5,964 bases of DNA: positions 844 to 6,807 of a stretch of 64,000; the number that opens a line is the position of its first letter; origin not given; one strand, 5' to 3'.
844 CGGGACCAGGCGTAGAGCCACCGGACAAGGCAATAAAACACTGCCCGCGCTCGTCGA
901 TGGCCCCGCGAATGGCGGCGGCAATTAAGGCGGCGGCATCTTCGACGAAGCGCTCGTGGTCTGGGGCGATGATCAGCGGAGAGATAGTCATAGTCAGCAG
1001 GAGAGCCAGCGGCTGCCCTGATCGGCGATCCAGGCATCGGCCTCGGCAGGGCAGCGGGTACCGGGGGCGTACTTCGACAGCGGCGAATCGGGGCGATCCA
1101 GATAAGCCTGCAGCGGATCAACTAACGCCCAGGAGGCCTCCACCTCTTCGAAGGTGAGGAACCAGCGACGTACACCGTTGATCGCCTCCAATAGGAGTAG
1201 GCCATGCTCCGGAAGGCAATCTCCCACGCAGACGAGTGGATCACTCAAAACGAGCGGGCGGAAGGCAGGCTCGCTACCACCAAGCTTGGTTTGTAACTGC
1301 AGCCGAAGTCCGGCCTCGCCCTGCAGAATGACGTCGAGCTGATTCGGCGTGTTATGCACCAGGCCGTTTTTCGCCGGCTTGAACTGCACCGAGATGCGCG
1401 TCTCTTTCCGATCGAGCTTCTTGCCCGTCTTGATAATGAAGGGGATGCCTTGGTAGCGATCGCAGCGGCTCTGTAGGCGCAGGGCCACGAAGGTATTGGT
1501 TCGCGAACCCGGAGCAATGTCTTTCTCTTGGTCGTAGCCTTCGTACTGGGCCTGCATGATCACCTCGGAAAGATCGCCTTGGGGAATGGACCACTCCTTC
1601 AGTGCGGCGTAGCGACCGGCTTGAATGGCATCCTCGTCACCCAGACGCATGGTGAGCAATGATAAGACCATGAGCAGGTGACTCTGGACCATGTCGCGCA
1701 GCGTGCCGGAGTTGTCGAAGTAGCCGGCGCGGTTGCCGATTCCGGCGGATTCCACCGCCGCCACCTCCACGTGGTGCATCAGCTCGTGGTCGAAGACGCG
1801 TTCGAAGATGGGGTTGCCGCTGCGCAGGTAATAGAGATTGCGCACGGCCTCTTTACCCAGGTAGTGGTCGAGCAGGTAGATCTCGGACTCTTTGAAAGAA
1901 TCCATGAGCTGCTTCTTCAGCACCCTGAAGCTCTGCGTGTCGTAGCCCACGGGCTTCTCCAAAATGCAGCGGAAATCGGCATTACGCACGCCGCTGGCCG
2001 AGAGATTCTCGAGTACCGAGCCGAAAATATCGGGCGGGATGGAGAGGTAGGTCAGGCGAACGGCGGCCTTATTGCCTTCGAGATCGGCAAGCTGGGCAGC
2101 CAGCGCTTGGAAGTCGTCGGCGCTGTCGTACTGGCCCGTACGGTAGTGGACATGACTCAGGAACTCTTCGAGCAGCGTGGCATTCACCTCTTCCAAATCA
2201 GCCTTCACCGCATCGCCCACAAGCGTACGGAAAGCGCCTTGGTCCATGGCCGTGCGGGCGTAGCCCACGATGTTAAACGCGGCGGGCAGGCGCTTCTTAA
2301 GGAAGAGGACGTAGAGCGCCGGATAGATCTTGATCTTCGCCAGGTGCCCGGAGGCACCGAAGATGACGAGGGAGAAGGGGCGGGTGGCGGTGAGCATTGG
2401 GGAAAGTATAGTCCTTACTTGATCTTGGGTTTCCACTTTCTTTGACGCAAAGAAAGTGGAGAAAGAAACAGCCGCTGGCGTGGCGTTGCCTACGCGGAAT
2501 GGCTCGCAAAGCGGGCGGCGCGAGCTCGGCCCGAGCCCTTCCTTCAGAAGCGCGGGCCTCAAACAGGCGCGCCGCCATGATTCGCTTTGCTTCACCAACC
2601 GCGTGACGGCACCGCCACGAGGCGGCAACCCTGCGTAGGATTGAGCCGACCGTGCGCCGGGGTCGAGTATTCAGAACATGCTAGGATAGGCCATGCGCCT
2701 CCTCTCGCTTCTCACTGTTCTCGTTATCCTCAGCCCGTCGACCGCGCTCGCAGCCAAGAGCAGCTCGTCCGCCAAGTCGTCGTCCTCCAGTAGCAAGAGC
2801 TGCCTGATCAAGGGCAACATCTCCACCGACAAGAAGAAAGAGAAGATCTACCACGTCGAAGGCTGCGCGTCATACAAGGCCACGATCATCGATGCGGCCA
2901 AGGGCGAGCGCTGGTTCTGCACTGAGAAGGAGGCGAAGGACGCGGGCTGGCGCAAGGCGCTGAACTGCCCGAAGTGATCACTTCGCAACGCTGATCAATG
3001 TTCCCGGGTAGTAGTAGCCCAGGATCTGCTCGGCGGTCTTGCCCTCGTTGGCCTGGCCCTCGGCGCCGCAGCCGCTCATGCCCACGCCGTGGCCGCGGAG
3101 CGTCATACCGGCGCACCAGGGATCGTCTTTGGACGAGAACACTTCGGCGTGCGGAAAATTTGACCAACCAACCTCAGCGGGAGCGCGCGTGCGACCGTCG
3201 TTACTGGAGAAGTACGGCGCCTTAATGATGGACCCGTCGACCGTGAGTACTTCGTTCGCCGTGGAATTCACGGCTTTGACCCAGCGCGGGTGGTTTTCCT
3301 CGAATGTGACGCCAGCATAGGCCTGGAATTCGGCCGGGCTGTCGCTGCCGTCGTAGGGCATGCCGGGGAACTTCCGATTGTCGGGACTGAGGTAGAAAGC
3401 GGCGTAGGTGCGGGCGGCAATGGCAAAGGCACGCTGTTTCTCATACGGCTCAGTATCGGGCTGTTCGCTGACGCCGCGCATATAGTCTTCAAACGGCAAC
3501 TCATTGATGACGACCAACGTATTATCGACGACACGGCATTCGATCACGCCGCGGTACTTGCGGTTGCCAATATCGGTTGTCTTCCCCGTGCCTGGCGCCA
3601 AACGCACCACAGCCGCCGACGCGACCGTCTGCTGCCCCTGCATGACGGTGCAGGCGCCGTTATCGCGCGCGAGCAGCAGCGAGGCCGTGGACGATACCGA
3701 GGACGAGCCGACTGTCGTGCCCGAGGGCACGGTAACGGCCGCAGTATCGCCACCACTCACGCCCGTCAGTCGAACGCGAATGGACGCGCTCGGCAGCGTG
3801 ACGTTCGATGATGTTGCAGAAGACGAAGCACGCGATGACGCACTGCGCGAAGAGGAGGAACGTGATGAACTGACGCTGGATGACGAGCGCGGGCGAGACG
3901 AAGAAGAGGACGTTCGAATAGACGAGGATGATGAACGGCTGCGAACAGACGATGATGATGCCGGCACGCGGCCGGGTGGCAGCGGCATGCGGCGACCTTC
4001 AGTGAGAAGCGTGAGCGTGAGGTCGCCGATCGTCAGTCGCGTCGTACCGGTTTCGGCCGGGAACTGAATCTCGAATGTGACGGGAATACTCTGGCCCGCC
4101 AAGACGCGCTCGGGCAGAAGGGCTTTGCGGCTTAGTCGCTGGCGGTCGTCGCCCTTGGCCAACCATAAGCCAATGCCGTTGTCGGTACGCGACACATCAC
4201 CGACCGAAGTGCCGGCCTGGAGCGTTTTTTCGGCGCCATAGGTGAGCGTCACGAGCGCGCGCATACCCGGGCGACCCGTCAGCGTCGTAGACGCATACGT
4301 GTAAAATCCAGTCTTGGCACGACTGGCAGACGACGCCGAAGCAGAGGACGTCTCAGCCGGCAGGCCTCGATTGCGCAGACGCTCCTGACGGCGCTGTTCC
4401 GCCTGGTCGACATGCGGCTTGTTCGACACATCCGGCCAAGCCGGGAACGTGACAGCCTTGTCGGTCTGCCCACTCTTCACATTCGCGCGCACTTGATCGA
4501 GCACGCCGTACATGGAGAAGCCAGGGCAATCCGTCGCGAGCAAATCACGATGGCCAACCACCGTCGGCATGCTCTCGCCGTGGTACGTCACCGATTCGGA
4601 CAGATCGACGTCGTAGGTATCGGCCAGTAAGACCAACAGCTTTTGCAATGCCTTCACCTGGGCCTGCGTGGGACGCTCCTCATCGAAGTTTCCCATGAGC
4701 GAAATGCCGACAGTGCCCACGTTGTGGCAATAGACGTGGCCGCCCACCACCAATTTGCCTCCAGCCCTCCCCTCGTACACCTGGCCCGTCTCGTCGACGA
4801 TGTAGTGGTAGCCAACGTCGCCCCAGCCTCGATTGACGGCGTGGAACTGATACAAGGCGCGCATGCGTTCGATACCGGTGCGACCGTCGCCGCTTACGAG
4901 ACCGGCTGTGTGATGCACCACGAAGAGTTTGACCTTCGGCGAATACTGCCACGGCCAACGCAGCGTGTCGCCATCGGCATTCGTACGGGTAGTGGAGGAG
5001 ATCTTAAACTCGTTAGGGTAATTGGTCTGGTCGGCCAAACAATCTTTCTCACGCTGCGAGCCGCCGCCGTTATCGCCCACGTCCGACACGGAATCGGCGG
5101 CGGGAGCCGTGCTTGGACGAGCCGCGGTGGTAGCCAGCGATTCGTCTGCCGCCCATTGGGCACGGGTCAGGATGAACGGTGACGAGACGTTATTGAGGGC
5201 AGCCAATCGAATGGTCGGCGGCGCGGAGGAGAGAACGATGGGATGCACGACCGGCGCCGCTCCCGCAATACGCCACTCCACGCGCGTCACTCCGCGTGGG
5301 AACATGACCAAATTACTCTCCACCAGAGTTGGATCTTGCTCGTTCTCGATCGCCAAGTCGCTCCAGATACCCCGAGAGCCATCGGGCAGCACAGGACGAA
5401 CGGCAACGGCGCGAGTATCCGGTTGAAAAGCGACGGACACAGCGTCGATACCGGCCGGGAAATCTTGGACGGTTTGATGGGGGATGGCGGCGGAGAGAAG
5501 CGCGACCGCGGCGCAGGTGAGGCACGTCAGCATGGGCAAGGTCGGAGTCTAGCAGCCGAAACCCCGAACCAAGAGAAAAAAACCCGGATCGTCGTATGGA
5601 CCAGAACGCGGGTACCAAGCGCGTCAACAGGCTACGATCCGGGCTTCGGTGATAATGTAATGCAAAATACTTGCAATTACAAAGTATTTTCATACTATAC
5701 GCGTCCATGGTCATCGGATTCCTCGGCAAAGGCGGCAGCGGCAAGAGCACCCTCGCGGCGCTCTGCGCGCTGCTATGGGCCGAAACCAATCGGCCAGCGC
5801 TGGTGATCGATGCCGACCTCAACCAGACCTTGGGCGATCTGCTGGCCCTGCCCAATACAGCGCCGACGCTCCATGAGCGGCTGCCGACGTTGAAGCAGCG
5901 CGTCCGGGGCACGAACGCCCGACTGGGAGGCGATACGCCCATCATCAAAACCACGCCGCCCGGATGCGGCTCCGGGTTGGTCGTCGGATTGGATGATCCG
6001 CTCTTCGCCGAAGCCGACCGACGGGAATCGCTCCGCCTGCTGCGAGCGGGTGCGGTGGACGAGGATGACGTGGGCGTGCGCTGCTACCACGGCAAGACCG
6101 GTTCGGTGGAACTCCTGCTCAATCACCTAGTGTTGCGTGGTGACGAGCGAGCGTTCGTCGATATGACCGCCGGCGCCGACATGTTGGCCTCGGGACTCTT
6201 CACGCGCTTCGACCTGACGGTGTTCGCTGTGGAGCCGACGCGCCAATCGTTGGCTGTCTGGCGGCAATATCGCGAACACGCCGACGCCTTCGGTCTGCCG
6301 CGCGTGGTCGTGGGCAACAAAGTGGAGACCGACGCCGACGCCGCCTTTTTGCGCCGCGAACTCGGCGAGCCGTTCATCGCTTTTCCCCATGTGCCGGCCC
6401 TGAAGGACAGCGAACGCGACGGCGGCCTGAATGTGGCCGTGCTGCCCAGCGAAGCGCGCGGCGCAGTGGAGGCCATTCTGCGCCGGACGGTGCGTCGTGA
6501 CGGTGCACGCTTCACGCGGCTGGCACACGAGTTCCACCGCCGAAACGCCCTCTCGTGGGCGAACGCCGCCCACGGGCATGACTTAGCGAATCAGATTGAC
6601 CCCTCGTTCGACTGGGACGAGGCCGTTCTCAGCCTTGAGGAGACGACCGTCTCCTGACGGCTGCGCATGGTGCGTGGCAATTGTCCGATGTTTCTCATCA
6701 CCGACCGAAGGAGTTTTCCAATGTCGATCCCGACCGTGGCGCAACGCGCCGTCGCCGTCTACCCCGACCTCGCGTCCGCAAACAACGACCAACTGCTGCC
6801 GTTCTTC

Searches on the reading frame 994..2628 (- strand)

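Call 120: search_protein_families(library=pfam, proteins=[window:994-2628:-], max_evalue=0.001)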
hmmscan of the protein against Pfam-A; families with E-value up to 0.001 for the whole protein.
window:994-2628:- (544 aa): 2 families
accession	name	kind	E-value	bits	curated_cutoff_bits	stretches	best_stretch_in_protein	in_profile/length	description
PF02781.21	G6PD_C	-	1.3e-58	198.8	27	1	267-541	2-295/296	Glucose-6-phosphate dehydrogenase, C-terminal domain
PF00479.28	G6PD_N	-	4.3e-50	171.3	22.1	1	88-264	1-183/183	Glucose-6-phosphate dehydrogenase, NAD binding domain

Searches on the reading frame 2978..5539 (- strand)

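Call 120: search_protein_families(library=pfam, proteins=[window:2978-5539:-], max_evalue=0.001)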
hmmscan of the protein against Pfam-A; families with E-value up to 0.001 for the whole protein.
window:2978-5539:- (853 aa): 2 families
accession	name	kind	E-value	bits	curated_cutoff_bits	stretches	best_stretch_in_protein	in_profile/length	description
PF01510.30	Amidase_2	-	6.5e-19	69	26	1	202-340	4-130/131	N-acetylmuramoyl-L-alanine amidase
PF08486.15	SpoIID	-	1.2e-12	48.7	23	1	673-766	3-96/97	Stage II sporulation protein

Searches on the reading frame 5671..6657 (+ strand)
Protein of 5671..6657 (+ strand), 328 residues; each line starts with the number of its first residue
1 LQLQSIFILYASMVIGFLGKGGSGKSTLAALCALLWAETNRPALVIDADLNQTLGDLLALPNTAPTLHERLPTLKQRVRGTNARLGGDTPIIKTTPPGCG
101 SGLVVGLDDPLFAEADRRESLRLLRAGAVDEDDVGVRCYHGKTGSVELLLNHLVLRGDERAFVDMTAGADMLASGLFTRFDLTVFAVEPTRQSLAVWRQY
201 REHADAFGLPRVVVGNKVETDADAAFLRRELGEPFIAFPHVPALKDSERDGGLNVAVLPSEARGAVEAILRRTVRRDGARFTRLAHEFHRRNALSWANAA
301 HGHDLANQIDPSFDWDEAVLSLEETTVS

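Call 120: search_protein_families(library=pfam, proteins=[window:5671-6657:+], max_evalue=0.001)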
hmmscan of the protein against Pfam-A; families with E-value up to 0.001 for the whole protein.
window:5671-6657:+ (328 aa): 2 families
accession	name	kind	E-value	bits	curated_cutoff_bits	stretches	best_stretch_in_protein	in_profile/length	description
PF01656.29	CbiA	-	7.3e-05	23.2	25.4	1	19-145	6-54/125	CobQ/CobB/MinD/ParA nucleotide binding domain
PF16575.11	CLP1_P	-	0.00017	21.9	26.6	0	19-52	1-34/188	mRNA cleavage and polyadenylation factor CLP1 P-loop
